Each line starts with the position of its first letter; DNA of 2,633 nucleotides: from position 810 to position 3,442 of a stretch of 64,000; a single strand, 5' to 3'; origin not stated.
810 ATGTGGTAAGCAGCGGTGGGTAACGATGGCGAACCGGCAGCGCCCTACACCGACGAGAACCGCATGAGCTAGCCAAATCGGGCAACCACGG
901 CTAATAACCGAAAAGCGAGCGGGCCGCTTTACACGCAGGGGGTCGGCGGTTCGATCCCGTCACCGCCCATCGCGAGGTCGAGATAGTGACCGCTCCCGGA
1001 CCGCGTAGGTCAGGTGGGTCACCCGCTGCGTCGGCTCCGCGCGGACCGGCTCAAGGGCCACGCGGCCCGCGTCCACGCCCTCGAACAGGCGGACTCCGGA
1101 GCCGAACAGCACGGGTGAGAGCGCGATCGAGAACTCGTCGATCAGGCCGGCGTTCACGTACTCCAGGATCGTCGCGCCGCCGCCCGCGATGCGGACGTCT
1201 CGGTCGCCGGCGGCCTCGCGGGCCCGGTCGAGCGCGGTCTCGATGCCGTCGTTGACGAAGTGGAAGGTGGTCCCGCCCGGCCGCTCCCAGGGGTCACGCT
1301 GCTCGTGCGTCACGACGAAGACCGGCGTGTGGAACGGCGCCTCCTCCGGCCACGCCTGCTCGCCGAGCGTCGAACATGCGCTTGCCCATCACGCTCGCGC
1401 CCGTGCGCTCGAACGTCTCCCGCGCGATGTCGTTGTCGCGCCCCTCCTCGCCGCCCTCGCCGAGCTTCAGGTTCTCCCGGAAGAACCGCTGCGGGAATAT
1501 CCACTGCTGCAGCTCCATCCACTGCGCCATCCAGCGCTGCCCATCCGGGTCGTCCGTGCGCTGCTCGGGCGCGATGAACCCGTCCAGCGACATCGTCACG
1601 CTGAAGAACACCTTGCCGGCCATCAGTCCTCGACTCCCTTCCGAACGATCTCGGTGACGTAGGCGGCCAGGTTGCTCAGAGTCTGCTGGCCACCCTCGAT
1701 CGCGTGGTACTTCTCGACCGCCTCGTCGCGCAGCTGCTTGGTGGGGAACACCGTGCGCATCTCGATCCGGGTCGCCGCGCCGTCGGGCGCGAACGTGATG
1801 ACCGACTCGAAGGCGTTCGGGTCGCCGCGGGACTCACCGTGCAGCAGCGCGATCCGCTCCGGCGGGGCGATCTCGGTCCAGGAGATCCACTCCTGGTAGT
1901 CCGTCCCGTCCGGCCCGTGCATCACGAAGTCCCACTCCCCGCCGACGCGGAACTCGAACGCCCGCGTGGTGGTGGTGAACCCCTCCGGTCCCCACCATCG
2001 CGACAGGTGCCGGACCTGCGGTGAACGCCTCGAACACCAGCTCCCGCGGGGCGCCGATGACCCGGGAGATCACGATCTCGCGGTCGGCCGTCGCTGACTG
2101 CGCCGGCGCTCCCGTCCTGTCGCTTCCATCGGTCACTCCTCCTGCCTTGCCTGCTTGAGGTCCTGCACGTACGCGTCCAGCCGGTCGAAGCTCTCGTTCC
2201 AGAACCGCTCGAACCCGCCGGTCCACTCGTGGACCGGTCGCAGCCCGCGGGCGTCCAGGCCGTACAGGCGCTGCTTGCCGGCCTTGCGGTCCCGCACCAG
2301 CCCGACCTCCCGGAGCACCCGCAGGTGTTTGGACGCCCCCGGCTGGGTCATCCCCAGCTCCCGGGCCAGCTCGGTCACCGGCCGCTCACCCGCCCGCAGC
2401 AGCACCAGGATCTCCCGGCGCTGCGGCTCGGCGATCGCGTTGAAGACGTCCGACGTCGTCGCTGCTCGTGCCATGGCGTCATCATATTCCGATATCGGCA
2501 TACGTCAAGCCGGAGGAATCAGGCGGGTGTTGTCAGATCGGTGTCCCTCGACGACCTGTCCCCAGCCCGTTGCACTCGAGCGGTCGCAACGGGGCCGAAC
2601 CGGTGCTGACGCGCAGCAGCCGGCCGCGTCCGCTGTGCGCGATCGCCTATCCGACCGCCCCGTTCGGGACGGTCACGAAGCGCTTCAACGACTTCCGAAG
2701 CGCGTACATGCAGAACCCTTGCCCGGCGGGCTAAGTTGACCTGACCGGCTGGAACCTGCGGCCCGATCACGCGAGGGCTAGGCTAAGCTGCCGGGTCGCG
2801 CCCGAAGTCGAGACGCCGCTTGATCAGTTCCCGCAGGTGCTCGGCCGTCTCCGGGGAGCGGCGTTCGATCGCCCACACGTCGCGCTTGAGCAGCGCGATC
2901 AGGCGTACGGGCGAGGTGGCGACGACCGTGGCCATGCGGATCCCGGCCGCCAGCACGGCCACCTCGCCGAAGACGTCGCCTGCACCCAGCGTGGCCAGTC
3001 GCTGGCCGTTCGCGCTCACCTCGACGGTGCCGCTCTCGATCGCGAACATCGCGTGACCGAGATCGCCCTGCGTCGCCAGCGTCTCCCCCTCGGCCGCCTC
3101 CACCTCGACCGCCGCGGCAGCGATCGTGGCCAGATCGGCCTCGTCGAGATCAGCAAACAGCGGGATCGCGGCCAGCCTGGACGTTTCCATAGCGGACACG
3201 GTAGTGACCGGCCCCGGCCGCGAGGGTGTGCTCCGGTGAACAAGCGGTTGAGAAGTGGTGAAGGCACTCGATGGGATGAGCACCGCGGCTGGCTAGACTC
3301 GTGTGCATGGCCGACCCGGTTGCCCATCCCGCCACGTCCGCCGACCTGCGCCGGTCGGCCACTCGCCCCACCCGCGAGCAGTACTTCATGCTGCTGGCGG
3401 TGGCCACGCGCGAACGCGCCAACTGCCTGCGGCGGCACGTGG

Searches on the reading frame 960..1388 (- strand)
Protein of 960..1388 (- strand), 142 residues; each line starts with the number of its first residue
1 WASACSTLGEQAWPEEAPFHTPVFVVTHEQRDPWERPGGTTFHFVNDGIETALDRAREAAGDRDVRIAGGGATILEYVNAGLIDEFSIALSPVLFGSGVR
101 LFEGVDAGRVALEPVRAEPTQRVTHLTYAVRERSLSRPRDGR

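Call 44: search_protein_families(library=pfam, proteins=[window:960-1388:-], max_evalue=0.00001)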
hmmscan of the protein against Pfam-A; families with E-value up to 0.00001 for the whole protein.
window:960-1388:- (142 aa): 1 family
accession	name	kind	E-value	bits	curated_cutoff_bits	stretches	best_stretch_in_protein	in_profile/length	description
PF01872.23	RibD_C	-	3.2e-10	40.6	24.1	1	21-122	72-193/197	RibD C-terminal domain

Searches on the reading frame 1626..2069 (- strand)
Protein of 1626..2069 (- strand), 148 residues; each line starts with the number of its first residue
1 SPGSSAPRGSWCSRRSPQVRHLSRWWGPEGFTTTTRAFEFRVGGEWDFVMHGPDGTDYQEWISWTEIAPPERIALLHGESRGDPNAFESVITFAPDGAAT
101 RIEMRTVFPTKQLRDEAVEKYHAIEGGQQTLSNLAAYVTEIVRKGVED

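Call 44: search_protein_families(library=pfam, proteins=[window:1626-2069:-], max_evalue=0.00001)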
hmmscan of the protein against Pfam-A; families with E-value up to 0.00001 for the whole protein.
window:1626-2069:- (148 aa): 1 family
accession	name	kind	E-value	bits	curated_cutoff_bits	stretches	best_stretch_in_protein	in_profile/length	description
PF08327.17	AHSA1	-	7.6e-18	65.4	22.1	1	20-138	15-124/125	Activator of Hsp90 ATPase homolog 1-like protein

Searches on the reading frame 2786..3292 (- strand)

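Call 44: search_protein_families(library=pfam, proteins=[window:2786-3292:-], max_evalue=0.00001)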
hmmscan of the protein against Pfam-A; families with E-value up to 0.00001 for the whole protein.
window:2786-3292:- (169 aa): 1 family
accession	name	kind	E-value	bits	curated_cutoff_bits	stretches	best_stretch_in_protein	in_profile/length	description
PF00027.35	cNMP_binding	-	4.6e-16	59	27.5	1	64-142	2-85/89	Cyclic nucleotide-binding domain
